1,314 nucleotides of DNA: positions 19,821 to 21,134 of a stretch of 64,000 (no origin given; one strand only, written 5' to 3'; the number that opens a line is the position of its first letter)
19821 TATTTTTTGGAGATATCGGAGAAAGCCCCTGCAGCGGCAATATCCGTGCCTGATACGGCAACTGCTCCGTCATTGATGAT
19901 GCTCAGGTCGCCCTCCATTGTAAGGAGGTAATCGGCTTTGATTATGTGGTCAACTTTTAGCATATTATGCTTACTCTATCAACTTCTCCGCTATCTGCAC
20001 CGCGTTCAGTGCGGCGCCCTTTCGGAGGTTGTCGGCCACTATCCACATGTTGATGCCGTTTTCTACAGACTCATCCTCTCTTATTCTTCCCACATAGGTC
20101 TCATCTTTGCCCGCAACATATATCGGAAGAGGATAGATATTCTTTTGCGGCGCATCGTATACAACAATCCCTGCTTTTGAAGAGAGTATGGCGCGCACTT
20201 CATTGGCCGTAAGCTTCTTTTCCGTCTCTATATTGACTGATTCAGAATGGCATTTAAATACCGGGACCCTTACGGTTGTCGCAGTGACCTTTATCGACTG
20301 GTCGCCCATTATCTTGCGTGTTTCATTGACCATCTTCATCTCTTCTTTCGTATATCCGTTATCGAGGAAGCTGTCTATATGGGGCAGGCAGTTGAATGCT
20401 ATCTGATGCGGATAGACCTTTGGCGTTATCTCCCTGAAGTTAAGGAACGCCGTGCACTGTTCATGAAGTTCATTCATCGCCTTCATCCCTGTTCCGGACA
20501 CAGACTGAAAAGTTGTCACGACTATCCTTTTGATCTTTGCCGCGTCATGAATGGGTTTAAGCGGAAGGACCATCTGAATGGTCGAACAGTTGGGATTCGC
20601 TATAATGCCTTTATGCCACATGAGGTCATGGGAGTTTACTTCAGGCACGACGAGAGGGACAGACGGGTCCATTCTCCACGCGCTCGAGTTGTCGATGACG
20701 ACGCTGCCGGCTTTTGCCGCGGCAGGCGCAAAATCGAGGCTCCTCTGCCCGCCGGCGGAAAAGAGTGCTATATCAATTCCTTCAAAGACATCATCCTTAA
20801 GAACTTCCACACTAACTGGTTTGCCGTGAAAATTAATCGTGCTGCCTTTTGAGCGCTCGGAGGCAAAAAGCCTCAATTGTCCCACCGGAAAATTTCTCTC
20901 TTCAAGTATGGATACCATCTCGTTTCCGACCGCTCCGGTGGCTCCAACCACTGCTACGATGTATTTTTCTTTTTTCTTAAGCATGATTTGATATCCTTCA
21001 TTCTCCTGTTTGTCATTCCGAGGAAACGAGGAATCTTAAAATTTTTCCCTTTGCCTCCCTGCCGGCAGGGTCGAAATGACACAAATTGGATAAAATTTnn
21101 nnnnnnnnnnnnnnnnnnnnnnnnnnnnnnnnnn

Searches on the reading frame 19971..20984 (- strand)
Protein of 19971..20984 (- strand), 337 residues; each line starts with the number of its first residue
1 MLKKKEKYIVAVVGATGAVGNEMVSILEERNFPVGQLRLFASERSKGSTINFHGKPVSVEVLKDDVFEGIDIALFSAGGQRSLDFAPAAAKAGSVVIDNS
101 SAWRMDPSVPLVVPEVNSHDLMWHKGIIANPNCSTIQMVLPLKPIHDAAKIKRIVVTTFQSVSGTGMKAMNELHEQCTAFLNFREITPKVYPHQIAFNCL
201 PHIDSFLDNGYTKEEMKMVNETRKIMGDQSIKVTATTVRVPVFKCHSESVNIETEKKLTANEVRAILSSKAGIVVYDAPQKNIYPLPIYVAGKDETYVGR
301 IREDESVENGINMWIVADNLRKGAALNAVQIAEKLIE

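Call 75: search_protein_families(library=pfam, proteins=[window:19971-20984:-], max_evalue=0.0001)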
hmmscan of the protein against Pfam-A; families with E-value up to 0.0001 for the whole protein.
window:19971-20984:- (337 aa): 3 families
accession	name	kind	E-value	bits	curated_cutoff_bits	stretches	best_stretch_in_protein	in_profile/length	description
PF02774.23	Semialdhyde_dhC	-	4.8e-59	200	26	1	142-322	1-184/184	Semialdehyde dehydrogenase, dimerisation domain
PF01118.30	Semialdhyde_dh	-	5.8e-35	120.8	26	1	10-121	2-118/121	Semialdehyde dehydrogenase, NAD binding domain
PF02800.25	Gp_dh_C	-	2.3e-05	24.4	24.4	0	223-271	62-110/158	Glyceraldehyde 3-phosphate dehydrogenase, C-terminal domain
